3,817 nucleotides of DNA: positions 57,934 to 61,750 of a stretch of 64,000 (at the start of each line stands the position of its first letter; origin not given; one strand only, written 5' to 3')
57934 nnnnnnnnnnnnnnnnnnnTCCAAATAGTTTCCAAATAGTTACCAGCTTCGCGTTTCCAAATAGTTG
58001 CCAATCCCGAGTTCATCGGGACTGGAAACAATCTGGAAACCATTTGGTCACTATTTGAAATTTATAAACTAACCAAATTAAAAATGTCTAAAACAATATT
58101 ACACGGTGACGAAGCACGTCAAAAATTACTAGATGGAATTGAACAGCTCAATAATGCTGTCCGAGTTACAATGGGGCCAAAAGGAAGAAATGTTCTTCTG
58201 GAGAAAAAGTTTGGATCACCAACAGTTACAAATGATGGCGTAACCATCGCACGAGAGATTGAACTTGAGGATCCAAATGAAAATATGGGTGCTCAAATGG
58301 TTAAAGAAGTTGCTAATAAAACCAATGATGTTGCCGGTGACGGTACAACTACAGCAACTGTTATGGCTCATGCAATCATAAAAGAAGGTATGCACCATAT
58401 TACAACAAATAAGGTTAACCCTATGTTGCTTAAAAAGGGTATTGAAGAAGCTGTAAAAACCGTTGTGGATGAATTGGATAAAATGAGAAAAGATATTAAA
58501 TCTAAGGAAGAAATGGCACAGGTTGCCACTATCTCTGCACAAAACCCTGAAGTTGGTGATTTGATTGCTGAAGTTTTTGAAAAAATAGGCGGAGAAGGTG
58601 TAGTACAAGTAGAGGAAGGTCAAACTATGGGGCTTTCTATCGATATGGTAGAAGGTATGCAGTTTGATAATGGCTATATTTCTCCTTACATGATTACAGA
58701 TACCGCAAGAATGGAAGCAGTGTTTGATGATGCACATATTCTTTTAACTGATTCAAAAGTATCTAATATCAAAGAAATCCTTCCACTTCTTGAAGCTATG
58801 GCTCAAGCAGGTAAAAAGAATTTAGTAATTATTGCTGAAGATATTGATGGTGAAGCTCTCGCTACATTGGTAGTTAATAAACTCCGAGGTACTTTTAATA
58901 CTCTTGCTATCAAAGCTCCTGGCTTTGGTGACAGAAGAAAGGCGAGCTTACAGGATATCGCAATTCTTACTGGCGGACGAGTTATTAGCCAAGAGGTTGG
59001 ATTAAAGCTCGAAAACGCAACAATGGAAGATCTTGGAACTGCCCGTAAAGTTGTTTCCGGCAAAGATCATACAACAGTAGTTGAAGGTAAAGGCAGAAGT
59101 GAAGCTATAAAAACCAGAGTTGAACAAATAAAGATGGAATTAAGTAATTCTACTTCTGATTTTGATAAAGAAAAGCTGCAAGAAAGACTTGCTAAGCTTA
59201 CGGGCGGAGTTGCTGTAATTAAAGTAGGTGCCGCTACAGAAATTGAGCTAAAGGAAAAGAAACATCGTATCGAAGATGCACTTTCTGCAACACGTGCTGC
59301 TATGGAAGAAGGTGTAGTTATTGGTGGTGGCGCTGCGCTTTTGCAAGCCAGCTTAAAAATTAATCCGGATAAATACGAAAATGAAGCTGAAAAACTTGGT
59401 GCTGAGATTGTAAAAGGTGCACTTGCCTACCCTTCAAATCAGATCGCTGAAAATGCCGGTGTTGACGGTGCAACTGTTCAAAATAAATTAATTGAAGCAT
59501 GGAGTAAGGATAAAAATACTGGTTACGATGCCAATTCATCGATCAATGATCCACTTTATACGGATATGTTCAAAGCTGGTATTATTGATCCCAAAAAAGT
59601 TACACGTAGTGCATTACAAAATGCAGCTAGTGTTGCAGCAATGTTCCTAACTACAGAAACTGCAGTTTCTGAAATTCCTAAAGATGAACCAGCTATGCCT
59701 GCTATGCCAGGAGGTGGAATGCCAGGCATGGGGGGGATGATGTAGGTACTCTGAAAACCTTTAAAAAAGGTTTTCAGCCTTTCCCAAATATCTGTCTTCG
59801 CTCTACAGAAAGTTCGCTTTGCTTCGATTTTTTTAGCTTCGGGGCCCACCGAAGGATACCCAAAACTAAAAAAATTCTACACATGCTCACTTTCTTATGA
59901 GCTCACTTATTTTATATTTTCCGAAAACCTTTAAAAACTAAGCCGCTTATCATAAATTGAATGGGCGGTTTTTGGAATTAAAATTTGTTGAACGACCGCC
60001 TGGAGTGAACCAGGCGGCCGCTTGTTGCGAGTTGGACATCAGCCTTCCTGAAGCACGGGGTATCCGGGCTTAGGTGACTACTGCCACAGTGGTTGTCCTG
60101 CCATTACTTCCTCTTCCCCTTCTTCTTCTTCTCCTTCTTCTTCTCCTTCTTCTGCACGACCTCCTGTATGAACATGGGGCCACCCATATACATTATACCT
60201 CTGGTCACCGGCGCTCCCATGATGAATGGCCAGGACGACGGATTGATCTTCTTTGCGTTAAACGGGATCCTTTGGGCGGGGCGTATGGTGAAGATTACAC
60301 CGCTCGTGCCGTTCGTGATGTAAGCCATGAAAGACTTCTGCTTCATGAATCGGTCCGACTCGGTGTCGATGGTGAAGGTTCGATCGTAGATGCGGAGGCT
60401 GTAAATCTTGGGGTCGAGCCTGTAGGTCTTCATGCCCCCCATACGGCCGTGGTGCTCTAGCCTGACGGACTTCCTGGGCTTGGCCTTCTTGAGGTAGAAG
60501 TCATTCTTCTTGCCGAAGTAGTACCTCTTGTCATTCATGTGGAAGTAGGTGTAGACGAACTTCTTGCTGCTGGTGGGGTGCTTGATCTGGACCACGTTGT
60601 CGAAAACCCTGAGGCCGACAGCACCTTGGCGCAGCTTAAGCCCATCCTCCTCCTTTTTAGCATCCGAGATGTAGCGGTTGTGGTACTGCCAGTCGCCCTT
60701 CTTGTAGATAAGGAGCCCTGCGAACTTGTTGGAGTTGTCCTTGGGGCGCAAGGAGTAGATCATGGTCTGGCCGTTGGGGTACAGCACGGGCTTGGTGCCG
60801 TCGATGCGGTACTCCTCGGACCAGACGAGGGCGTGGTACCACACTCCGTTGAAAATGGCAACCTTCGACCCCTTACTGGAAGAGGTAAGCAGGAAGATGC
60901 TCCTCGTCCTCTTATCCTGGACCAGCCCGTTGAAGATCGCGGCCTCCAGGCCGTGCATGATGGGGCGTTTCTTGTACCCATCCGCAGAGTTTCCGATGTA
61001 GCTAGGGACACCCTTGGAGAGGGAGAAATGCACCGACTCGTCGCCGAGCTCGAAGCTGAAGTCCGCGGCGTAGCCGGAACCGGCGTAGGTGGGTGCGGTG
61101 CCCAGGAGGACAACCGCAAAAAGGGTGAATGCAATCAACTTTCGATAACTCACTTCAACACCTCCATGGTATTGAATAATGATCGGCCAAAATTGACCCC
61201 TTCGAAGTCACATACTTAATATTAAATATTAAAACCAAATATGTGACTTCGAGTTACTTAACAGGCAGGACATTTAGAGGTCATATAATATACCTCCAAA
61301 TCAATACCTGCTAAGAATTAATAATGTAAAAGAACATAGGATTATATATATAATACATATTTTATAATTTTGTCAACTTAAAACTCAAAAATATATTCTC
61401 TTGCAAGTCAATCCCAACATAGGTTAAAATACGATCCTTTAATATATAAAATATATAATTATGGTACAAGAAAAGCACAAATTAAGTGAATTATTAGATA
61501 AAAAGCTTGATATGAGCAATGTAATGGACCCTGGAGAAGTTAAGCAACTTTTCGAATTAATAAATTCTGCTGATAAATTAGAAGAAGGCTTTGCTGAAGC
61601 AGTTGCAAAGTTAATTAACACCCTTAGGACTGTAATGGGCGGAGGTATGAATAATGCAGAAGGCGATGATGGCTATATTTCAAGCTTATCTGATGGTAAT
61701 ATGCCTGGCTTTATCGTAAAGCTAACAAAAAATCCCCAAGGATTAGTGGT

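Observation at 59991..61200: Single-gene island of foreign composition (about 55-62% G+C in a ~33% genome) encoding a secreted protein with its own strong SD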

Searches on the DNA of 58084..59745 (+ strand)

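Call 98: search_rna_families(sources=[L018, L005, L089, L008], threshold=gathering)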
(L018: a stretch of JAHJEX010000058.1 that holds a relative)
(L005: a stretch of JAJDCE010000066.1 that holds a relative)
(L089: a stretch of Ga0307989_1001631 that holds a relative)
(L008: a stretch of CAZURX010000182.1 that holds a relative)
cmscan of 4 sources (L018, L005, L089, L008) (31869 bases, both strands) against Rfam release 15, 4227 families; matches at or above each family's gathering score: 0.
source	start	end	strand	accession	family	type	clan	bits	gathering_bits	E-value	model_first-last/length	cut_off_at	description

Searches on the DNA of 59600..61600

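Call 46: search_rna_families(source=window, start=59600, end=61600, threshold=evalue, max_evalue=1)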
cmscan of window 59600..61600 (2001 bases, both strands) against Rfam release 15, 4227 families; matches with E-value up to 1: 2.
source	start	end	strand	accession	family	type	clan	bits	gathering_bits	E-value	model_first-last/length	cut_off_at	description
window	59976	60054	-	RF00236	ctRNA_pGA1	Gene; antisense;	-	24.1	45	0.054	1-79/79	no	ctRNA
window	59989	60048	-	RF02985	ftsZ-DE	Gene; sRNA;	-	21.8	72.2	0.28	1-69/69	no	ftsZ-DE RNA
